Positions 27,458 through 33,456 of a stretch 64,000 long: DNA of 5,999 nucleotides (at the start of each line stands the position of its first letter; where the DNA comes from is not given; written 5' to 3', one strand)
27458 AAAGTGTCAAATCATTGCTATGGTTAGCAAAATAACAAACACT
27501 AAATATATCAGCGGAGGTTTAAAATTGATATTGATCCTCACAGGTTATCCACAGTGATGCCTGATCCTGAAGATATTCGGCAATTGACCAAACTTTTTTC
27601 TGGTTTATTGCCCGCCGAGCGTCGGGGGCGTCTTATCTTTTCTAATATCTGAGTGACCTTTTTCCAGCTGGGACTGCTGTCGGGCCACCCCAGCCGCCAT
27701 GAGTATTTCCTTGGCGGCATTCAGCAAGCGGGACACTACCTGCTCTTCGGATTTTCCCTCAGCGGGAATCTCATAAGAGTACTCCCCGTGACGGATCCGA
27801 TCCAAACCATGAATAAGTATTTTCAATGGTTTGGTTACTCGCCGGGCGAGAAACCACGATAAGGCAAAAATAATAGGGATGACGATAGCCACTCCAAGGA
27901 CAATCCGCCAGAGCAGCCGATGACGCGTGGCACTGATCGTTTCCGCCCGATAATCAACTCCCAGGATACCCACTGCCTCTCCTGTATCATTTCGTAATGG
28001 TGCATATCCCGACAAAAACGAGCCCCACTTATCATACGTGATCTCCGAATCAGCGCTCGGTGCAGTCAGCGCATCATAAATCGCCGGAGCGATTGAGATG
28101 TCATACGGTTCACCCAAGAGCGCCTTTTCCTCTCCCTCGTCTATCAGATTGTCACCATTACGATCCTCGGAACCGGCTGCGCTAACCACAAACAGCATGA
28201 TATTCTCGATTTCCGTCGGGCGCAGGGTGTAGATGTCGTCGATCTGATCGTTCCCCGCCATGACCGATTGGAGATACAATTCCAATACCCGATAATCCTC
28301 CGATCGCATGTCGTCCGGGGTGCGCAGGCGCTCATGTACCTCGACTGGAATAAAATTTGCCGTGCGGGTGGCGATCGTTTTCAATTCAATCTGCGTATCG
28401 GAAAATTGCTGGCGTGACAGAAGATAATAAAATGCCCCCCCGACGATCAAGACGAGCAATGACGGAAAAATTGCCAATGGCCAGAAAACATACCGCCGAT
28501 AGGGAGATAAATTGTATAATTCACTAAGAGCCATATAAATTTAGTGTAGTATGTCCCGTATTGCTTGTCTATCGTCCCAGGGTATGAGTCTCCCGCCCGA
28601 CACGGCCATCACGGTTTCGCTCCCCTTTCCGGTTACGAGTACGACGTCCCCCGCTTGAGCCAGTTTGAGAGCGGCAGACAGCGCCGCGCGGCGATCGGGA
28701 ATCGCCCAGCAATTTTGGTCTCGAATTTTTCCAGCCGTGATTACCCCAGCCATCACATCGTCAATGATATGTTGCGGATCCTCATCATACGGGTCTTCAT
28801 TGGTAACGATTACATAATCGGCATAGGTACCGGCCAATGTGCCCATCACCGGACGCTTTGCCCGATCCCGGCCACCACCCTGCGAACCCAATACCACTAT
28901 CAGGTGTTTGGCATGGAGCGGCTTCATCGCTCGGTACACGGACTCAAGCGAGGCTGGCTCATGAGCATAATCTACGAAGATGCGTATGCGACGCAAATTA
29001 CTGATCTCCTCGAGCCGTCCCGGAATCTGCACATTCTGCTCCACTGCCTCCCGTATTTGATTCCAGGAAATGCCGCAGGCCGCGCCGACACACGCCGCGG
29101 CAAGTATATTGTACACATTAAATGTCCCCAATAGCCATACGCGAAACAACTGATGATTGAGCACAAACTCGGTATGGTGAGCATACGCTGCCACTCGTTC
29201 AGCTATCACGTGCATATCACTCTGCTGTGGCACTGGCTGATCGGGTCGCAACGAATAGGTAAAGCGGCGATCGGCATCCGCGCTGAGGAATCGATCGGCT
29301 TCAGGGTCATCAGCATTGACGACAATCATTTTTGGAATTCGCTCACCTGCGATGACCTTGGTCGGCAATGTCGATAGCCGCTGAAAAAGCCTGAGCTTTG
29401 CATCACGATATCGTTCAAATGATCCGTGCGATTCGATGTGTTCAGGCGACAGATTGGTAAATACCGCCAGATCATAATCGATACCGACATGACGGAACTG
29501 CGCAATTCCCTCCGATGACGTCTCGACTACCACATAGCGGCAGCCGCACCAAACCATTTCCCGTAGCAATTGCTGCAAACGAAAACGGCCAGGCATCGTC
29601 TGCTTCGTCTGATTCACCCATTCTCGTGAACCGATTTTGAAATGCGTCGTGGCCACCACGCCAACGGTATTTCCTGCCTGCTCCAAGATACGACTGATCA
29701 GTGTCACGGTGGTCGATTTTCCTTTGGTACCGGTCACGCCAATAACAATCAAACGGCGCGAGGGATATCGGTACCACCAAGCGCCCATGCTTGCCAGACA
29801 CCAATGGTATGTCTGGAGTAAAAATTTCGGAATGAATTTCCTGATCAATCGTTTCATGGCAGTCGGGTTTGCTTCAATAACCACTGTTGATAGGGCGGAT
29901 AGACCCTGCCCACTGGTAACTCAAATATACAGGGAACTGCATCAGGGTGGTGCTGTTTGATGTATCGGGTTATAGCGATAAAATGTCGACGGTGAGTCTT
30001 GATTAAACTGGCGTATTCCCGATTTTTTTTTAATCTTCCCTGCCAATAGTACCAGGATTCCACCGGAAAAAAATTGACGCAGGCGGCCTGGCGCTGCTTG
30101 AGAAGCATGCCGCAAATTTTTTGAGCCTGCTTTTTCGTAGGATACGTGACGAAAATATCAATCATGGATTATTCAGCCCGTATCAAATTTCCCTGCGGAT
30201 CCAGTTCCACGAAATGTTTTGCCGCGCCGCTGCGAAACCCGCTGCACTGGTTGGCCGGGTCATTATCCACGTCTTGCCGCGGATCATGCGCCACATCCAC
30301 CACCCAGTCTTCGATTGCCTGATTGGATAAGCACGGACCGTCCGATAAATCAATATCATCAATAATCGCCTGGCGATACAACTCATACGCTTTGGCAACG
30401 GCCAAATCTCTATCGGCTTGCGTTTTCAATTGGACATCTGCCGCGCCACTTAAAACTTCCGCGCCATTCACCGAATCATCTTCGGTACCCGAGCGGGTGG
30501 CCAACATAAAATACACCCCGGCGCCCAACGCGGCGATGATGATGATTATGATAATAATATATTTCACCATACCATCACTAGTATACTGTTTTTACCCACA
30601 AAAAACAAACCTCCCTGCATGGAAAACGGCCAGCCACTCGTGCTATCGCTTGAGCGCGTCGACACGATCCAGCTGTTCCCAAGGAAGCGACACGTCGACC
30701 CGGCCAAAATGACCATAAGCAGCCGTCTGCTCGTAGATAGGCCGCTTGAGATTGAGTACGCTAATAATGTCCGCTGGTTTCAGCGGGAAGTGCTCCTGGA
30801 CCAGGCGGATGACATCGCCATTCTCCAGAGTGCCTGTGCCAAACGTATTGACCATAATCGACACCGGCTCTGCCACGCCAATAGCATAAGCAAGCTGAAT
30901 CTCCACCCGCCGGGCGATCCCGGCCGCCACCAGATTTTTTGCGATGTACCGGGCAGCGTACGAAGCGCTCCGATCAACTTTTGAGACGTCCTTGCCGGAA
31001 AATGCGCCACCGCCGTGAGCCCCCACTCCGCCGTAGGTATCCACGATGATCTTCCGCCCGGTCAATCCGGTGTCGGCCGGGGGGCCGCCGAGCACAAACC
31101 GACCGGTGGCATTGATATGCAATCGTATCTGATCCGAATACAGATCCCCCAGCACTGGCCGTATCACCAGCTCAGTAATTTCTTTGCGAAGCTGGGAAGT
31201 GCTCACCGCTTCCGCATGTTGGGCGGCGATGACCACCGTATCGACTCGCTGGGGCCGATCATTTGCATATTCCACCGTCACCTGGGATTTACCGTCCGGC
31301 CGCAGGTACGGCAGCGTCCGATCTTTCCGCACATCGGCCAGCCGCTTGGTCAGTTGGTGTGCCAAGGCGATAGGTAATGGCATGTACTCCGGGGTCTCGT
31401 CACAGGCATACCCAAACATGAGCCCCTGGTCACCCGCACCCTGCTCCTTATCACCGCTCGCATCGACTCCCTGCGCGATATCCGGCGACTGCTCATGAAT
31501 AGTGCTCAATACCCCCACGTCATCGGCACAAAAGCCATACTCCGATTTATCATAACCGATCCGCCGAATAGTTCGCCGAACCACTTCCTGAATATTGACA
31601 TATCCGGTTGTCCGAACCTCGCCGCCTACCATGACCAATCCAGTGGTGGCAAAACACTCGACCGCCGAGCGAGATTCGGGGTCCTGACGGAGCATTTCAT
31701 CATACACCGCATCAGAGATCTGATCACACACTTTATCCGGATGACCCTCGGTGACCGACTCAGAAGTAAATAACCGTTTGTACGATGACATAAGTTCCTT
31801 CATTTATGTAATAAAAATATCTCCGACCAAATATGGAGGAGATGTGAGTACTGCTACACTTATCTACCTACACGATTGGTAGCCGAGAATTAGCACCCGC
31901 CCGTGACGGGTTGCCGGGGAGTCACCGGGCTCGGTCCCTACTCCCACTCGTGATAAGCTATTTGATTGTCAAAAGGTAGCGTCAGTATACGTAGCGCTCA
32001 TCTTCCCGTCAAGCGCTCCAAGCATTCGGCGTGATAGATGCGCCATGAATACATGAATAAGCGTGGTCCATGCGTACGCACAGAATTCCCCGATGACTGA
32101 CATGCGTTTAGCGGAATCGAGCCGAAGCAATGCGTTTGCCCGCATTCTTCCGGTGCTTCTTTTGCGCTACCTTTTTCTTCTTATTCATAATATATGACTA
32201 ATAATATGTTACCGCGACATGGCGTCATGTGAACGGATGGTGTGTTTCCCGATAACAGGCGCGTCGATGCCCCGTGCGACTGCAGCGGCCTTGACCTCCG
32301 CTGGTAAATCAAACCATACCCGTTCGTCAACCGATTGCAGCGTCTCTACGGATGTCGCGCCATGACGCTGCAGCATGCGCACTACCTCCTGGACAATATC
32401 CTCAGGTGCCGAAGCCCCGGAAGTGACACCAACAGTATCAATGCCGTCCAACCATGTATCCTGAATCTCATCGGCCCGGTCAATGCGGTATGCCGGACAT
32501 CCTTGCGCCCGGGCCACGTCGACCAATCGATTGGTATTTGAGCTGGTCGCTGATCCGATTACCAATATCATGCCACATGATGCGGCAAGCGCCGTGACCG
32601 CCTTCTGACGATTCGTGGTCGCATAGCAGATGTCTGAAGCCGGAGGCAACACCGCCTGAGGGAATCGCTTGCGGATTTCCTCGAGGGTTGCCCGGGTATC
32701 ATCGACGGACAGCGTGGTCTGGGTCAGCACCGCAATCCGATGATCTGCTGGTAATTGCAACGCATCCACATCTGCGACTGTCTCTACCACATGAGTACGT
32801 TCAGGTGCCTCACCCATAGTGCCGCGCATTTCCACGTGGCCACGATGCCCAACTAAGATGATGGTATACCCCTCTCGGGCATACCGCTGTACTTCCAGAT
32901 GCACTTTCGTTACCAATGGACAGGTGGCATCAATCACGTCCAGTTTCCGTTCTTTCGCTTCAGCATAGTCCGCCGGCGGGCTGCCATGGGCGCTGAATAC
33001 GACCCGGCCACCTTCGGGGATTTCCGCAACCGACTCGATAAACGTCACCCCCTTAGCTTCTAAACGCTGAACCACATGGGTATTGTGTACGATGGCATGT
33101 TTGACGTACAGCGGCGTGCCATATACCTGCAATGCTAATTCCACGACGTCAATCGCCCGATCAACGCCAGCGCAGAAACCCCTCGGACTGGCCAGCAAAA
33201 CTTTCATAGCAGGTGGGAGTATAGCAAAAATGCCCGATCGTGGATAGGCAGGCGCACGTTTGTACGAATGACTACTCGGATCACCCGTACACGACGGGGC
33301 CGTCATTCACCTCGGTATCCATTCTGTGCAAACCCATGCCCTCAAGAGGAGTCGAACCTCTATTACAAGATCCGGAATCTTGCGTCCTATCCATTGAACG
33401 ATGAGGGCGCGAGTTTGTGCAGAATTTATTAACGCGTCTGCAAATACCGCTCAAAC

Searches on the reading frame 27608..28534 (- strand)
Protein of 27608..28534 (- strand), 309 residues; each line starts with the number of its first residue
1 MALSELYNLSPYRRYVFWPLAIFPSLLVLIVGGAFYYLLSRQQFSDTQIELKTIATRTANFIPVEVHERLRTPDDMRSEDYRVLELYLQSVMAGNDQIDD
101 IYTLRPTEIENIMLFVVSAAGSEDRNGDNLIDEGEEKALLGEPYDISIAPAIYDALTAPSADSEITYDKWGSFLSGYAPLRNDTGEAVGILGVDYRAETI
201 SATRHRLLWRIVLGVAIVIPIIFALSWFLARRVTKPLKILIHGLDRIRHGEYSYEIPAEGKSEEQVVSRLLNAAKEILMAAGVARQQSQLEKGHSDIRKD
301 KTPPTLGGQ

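Call 34: search_protein_families(library=pfam, proteins=[window:27608-28534:-], max_evalue=0.001)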
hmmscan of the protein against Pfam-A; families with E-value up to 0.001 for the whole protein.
window:27608-28534:- (309 aa): 1 family
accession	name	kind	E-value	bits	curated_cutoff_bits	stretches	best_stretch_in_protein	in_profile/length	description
PF00672.30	HAMP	-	9.3e-05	23.1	25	1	228-263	1-36/53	HAMP domain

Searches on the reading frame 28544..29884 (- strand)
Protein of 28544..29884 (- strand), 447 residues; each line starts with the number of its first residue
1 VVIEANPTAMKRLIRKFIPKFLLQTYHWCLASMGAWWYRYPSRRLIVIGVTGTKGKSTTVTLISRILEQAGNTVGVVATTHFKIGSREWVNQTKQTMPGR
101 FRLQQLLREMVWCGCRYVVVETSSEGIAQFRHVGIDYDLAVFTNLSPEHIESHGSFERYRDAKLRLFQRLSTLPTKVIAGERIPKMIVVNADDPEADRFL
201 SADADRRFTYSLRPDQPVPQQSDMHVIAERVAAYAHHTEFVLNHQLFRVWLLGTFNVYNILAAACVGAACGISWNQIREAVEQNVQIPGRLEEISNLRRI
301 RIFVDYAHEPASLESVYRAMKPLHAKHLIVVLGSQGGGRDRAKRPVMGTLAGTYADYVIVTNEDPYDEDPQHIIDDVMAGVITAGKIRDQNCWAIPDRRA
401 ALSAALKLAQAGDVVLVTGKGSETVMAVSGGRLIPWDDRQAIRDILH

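Call 34: search_protein_families(library=pfam, proteins=[window:28544-29884:-], max_evalue=0.001)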
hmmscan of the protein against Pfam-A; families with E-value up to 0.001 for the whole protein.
window:28544-29884:- (447 aa): 2 families
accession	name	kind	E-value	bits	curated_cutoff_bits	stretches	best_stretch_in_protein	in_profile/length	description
PF08245.18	Mur_ligase_M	-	5.8e-38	131.3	24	1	50-266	1-199/200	Mur ligase middle domain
PF02875.26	Mur_ligase_C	-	1.5e-28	100.6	28.4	1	289-421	1-127/127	Mur ligase, glutamate ligase domain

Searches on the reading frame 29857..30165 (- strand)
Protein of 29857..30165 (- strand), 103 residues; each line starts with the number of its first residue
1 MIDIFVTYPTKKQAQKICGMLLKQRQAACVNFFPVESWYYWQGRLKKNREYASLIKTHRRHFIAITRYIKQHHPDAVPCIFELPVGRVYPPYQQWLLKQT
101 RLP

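Call 58: search_protein_families(library=pfam, proteins=[window:29857-30165:-], max_evalue=0.01)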
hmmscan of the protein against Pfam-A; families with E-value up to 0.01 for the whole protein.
window:29857-30165:- (103 aa): 1 family
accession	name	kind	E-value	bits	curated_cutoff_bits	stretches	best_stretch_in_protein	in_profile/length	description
PF03091.20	CutA1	-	2.2e-28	98.4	22.4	1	4-97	3-97/99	CutA1 divalent ion tolerance protein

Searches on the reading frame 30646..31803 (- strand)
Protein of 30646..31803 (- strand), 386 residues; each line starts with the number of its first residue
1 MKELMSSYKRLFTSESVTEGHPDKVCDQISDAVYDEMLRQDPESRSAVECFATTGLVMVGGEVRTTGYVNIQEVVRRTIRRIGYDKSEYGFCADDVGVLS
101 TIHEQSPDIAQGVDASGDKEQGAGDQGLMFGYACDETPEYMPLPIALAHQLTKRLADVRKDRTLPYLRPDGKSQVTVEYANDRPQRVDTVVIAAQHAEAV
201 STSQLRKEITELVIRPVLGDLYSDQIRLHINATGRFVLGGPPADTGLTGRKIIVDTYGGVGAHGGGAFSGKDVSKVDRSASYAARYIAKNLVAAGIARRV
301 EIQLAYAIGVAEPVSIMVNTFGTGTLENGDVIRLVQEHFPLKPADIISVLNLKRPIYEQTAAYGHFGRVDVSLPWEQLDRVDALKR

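Call 34: search_protein_families(library=pfam, proteins=[window:30646-31803:-], max_evalue=0.001)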
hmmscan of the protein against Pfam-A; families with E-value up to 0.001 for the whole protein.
window:30646-31803:- (386 aa): 3 families
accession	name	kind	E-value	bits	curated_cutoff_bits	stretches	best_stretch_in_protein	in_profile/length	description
PF02773.21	S-AdoMet_synt_C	-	6.5e-65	217.7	25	1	238-377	1-138/138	S-adenosylmethionine synthetase, C-terminal domain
PF02772.21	S-AdoMet_synt_M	-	7e-49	165.4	29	1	120-236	1-120/120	S-adenosylmethionine synthetase, central domain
PF00438.25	S-AdoMet_synt_N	-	1.8e-41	141.1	33.1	1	10-107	2-99/99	S-adenosylmethionine synthetase, N-terminal domain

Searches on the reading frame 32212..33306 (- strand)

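Call 34: search_protein_families(library=pfam, proteins=[window:32212-33306:-], max_evalue=0.001)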
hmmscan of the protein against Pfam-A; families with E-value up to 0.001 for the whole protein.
window:32212-33306:- (365 aa): 1 family
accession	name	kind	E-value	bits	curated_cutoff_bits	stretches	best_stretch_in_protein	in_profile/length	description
PF02401.23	LYTB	-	2.2e-96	322.7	24.5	1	36-312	1-266/267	LytB protein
